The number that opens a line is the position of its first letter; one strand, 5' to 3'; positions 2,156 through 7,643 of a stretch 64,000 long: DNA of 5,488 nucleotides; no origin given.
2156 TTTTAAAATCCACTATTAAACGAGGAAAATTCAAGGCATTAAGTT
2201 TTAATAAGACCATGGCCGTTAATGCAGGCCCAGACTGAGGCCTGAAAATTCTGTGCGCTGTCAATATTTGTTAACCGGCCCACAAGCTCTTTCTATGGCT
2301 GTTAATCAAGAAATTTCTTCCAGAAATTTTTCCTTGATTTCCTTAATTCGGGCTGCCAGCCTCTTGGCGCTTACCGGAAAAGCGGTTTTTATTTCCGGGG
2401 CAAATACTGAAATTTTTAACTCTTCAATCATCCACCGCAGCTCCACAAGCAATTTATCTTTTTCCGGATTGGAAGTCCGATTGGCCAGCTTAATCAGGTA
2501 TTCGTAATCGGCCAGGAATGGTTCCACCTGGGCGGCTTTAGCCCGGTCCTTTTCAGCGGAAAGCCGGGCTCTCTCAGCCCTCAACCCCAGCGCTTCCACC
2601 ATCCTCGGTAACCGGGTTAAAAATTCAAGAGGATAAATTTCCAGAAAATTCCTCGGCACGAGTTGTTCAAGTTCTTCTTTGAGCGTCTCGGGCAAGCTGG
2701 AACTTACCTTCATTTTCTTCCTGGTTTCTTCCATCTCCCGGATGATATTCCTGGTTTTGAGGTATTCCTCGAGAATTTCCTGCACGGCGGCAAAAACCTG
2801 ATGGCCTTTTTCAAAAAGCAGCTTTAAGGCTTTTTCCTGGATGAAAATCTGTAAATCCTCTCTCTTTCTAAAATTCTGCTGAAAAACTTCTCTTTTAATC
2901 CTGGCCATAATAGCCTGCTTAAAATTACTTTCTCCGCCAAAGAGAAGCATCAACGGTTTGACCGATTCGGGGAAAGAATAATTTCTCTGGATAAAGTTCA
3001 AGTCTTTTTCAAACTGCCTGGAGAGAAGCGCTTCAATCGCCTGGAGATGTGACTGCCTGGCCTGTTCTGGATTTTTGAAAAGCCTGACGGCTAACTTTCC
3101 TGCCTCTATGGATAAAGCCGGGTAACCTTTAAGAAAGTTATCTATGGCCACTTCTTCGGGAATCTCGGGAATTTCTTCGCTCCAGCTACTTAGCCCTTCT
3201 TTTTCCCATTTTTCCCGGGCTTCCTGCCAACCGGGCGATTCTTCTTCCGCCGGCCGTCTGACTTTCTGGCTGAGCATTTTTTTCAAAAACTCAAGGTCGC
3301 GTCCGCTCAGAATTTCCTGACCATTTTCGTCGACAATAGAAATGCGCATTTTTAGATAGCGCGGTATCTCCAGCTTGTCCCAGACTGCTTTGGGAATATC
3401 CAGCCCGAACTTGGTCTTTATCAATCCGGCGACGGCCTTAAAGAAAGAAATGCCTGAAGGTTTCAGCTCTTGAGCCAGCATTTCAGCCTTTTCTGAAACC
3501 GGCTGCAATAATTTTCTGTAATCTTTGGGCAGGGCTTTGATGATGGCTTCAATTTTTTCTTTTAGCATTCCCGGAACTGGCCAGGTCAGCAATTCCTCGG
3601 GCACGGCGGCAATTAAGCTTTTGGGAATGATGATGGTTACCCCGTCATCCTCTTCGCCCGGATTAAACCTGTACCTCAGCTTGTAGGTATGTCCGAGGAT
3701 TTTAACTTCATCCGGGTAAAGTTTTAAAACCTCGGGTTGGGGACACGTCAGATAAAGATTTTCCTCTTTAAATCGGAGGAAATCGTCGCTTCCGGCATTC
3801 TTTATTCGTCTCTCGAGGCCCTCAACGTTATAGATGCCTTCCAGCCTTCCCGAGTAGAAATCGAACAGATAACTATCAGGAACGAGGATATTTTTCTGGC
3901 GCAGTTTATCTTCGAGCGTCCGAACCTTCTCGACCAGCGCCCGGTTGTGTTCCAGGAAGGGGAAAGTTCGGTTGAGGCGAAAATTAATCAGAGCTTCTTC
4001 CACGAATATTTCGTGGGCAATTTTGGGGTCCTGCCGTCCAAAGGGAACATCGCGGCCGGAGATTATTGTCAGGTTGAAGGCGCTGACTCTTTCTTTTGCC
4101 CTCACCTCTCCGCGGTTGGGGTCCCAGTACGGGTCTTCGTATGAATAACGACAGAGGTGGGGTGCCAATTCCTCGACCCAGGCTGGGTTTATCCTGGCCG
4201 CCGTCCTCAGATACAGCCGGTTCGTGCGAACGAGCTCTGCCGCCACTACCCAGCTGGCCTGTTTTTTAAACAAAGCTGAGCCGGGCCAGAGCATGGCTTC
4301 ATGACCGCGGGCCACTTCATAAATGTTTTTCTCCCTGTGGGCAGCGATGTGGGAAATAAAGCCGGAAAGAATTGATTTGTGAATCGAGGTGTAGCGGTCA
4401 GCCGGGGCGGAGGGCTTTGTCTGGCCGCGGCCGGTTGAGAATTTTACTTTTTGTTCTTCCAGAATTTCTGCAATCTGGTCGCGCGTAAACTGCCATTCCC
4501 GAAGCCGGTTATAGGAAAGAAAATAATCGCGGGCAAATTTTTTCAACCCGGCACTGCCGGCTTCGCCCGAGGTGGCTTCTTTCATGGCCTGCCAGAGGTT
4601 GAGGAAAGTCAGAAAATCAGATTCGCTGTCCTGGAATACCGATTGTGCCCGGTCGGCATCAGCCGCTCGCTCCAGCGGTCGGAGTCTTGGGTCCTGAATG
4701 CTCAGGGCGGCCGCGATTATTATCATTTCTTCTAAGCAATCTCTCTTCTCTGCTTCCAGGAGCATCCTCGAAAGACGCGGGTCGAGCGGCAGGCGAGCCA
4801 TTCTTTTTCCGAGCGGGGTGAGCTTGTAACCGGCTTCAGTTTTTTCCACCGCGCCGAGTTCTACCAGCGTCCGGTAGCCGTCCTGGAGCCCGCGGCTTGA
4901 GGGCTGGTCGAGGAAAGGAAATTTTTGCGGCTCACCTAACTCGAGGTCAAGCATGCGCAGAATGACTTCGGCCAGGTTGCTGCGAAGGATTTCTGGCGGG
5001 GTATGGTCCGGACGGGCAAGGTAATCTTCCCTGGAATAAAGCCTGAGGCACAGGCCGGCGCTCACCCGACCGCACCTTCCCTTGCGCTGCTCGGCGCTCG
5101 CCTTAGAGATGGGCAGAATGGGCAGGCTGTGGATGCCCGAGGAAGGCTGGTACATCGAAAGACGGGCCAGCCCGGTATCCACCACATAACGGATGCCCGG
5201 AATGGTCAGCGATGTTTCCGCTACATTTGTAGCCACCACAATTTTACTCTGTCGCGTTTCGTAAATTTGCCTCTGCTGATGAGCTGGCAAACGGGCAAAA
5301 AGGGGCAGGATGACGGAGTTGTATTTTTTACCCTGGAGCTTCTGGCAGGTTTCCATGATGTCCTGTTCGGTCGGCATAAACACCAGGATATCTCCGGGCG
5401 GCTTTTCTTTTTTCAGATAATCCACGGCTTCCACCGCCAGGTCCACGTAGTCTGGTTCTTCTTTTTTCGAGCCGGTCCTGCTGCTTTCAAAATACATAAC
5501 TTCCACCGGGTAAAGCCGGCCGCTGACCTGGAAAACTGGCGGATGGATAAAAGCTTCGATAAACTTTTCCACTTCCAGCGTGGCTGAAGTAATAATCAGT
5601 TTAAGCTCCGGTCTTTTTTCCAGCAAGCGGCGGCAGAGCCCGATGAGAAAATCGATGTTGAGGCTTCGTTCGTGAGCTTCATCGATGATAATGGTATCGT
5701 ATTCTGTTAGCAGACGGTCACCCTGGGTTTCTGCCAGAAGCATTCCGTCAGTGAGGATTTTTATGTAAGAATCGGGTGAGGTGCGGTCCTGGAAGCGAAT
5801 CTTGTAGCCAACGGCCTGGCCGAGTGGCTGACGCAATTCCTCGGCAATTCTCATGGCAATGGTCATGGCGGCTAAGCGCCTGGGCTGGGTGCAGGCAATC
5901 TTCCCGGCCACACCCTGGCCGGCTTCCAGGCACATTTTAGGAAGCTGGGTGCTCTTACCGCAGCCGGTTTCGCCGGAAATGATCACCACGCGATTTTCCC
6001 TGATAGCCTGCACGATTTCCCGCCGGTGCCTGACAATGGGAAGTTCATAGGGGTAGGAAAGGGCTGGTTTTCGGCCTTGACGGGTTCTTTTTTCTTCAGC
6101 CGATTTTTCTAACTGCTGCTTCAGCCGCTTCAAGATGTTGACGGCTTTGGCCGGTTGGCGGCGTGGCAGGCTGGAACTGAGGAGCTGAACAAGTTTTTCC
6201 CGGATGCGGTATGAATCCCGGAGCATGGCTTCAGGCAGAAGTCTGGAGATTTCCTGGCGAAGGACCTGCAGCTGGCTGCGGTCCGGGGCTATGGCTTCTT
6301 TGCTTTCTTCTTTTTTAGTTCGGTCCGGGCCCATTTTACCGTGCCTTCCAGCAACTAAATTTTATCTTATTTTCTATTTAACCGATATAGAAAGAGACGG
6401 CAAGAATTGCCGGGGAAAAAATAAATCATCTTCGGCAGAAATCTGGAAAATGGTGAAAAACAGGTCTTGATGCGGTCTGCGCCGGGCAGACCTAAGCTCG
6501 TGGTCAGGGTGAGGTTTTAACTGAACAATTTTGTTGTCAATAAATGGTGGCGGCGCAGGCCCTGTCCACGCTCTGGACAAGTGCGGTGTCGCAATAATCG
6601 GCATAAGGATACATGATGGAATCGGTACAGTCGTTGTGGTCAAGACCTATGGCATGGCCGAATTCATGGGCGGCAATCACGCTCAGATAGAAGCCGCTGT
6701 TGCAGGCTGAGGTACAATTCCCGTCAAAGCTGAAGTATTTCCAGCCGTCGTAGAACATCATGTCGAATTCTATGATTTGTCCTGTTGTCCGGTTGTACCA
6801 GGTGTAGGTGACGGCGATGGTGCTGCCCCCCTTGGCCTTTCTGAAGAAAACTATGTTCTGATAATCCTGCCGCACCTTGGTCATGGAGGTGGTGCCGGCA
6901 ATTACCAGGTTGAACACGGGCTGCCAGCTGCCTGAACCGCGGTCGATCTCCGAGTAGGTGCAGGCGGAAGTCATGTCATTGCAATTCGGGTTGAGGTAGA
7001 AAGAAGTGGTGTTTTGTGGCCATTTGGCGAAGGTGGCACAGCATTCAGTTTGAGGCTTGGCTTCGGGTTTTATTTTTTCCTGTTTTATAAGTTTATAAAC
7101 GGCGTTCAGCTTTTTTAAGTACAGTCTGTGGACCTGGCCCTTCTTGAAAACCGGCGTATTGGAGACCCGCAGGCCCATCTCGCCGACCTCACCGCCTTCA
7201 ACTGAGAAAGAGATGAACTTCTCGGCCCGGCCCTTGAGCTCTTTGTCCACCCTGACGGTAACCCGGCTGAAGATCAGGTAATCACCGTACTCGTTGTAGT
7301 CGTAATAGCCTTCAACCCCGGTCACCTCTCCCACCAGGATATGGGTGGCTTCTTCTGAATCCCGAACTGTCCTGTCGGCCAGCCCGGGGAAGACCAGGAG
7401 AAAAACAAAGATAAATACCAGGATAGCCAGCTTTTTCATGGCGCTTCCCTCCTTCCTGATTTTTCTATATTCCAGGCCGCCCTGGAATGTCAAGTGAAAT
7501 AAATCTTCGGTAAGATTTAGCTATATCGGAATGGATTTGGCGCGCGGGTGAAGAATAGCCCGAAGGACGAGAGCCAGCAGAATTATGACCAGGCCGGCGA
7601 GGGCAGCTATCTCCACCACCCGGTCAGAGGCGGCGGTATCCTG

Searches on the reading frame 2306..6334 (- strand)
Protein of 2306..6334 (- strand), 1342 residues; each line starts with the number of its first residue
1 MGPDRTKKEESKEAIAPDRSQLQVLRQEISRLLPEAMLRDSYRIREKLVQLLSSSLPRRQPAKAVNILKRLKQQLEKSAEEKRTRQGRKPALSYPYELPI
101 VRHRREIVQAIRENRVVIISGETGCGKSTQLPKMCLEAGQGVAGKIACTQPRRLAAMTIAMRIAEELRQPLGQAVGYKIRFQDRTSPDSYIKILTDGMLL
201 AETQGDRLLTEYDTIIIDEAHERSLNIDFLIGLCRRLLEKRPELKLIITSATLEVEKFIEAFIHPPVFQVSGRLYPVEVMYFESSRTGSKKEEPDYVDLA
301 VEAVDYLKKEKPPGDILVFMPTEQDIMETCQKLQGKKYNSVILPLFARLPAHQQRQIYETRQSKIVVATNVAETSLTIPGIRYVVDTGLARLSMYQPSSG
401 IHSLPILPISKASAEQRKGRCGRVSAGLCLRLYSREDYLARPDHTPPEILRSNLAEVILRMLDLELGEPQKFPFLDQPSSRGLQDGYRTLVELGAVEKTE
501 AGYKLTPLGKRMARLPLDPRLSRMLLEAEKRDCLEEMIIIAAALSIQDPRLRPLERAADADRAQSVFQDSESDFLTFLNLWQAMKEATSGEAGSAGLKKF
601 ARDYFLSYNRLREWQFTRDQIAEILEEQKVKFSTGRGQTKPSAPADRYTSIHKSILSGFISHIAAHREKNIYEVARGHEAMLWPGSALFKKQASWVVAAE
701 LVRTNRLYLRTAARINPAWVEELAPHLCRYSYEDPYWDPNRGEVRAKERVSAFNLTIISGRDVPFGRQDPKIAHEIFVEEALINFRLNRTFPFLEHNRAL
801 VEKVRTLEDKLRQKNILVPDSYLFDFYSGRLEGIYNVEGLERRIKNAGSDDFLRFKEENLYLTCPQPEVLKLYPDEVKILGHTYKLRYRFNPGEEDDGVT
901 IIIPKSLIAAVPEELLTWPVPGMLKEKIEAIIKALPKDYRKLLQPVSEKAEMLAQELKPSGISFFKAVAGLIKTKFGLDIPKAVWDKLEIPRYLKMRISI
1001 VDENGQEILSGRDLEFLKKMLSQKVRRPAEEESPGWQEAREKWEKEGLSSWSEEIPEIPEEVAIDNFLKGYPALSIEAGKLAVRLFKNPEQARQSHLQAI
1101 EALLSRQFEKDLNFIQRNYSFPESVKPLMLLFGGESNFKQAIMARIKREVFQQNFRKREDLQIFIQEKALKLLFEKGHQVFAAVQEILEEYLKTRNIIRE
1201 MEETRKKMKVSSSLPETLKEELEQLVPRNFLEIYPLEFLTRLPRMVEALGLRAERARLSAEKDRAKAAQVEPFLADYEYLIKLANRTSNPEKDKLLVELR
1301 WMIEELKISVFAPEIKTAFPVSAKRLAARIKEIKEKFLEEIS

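Call 53: search_protein_families(library=pfam, proteins=[window:2306-6334:-], max_evalue=0.0001)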
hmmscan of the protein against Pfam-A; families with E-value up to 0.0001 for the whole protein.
window:2306-6334:- (1342 aa): 7 families
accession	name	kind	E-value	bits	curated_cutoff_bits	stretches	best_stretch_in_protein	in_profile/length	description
PF11898.13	DUF3418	-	2.5e-133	446.2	25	1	741-1331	2-581/582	Domain of unknown function (DUF3418)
PF07717.22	OB_NTP_bind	-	2e-17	63.5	29.5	1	651-726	1-82/83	Oligonucleotide/oligosaccharide-binding (OB)-fold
PF21010.2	HA2_C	-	1.7e-12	48.1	21.3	1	518-577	1-77/77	Helicase associated domain (HA2), ratchet-like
PF00271.37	Helicase_C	-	5.3e-12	46.4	23.5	1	306-424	9-109/110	Helicase conserved C-terminal domain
PF00270.35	DEAD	-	3.8e-09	36.9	26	1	105-254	5-161/167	DEAD/DEAH box helicase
PF04408.29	HA2_N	-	7.4e-06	26.3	21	1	488-517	3-29/29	Helicase associated domain (HA2), winged-helix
PF13401.12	AAA_22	-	2.6e-05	25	27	0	113-247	4-119/130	AAA domain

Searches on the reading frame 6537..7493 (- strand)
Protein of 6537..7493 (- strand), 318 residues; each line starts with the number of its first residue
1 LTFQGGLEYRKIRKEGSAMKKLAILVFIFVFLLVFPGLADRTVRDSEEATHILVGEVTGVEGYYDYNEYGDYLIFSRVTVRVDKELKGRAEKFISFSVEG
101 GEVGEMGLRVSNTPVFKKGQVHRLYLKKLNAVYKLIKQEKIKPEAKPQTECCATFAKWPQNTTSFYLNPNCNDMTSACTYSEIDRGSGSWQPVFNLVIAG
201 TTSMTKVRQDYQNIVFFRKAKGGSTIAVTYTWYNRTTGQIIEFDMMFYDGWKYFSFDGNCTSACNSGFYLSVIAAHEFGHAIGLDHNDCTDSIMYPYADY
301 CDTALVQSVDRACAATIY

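Call 53: search_protein_families(library=pfam, proteins=[window:6537-7493:-], max_evalue=0.0001)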
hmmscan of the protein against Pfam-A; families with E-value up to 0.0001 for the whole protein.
window:6537-7493:- (318 aa): 2 families
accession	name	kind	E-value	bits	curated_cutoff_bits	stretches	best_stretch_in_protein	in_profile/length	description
PF00413.30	Peptidase_M10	-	2.4e-11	44.2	24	1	157-310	1-150/159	Matrixin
PF13688.12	Reprolysin_5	-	6.5e-05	23.7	27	1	202-304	83-172/196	Metallo-peptidase family M12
